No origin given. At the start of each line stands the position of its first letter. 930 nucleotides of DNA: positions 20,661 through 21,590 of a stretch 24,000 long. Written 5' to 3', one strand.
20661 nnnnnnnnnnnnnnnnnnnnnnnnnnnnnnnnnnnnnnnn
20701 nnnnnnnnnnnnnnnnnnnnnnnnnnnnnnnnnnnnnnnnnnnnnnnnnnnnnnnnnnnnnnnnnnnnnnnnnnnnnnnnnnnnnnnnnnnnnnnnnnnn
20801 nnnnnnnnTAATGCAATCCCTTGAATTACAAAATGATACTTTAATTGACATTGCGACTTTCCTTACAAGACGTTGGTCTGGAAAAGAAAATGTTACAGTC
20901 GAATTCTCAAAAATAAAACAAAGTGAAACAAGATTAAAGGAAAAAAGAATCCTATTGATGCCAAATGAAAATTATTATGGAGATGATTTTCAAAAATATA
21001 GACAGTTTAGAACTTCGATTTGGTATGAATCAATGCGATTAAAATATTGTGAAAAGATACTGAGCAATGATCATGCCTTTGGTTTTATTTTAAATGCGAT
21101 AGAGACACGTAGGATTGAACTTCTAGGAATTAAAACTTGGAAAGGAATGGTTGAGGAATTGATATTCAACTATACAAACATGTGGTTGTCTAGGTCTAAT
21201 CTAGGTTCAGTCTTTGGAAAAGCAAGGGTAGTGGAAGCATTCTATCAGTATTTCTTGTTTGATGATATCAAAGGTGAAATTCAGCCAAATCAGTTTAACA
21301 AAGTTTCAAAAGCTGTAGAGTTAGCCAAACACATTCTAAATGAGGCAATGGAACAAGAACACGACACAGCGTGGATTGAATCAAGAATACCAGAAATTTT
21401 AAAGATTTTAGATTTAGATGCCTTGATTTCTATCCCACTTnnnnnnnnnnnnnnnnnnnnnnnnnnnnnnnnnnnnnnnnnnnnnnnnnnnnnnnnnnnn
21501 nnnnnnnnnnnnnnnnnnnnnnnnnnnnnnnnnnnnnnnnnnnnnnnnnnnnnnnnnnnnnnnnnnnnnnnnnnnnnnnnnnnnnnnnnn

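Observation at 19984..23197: Translationally coupled NorQ/CbbQ-type AAA+ / NorD/CbbO-type VWA / PAC2-family operon with no obvious client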

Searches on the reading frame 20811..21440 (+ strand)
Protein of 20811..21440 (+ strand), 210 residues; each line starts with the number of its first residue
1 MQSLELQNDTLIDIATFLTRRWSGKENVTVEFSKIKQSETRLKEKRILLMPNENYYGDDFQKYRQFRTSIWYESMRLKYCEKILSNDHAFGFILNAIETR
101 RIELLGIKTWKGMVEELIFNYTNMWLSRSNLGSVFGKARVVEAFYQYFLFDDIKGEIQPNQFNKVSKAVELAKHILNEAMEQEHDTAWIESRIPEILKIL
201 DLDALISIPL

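Call 71: predict_structure(alignment_id=A6)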
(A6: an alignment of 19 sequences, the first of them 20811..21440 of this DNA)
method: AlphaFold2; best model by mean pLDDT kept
length: 210 residues; sequences in the alignment: 19
mean_pLDDT: 90.4   pTM: 0.86
mean pLDDT of the five models: 90.4, 89.9, 85.9, 85.7, 82.4
residues with pLDDT >= 90: 149; 70-90: 51; 50-70: 7; < 50: 3
segments of 3 or more residues with pLDDT < 50: 1-3
pLDDT, mean of each block of 10 residues (from residue 1): 63 93 94 80 90 88 93 94 85 94 95 94 90 89 95 94 97 98 95 97 78
secondary structure, 60 per line:
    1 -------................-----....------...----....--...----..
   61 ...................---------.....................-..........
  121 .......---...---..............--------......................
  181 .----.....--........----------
elements in order: H8-23 E29-32 E39-41 E46-49 H59-79 H89-109 H111-127 H137-150 H159-181 H186-190 H193-200

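Call 73: fold_search(model_id=the predicted structure, library=pdb)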
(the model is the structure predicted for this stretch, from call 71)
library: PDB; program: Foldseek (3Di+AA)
matches with E <= 10: 94; with E <= 0.001: 0
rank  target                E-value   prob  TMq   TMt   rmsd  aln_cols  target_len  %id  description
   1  4qhf                  4.3e-02  1.00  0.34  0.57   5.7       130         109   12  Crystal structure of Methanocaldococcus jannaschii monomeric selecase (released 2014-07-16)
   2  4qhi_C                5.0e-02  1.00  0.34  0.58   5.4       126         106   15  Crystal structure of Methanocaldococcus jannaschii selecase mutant R36W (released 2014-07-16)
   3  4qhg                  5.0e-02  1.00  0.33  0.56   5.8       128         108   17  Crystal structure of Methanocaldococcus jannaschii dimeric selecase (released 2014-07-16)
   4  4qhj_A                6.5e-02  0.99  0.32  0.53   5.2       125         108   14  Crystal structure of Methanocaldococcus jannaschii selecase mutant I100F+H107F (released 2014-07-16)
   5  4qhi_A                9.2e-02  1.00  0.35  0.60   5.4       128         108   16  Crystal structure of Methanocaldococcus jannaschii selecase mutant R36W (released 2014-07-16)
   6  4qhi_D                1.4e-01  0.97  0.32  0.54   6.3       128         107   15  Crystal structure of Methanocaldococcus jannaschii selecase mutant R36W (released 2014-07-16)
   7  4qhi_B                2.4e-01  0.94  0.31  0.53   6.1       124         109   14  Crystal structure of Methanocaldococcus jannaschii selecase mutant R36W (released 2014-07-16)
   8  4qhh                  7.8e-01  0.87  0.28  0.48   3.8        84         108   20  Crystal structure of Methanocaldococcus jannaschii tetrameric selecase (released 2014-07-16)
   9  4jix_A                9.0e-01  0.85  0.27  0.47   4.0        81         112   17  Crystal structure of the metallopeptidase zymogen of Methanocaldococcus jannaschii jannalysin (released 2013-06-12)
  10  4jiu                  1.0e+00  0.89  0.25  0.46   2.9        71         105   18  Crystal structure of the metallopeptidase zymogen of Pyrococcus abyssi abylysin (released 2013-06-12)
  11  4jix_B                1.3e+00  0.30  0.21  0.36   8.2        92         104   11  Crystal structure of the metallopeptidase zymogen of Methanocaldococcus jannaschii jannalysin (released 2013-06-12)
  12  5ni4_B                1.5e+00  0.25  0.39  0.17   9.4       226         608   12  Crystal structure of human LTA4H mutant E271A in complex with LTA4 (crystal form II) (released 2017-08-23)
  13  3qnf_B                1.6e+00  0.23  0.37  0.14   8.8       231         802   10  Crystal structure of the open state of human endoplasmic reticulum aminopeptidase 1 ERAP1 (released 2011-02-23)
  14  3qnf_A                1.9e+00  0.16  0.34  0.14   9.2       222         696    8  Crystal structure of the open state of human endoplasmic reticulum aminopeptidase 1 ERAP1 (released 2011-02-23)
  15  7bnr_B                1.9e+00  0.04  0.16  0.17  17.5       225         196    6  Crystal structure of a ParB Q52A mutant from Myxococcus xanthus bound to CTPyS (released 2021-09-08)
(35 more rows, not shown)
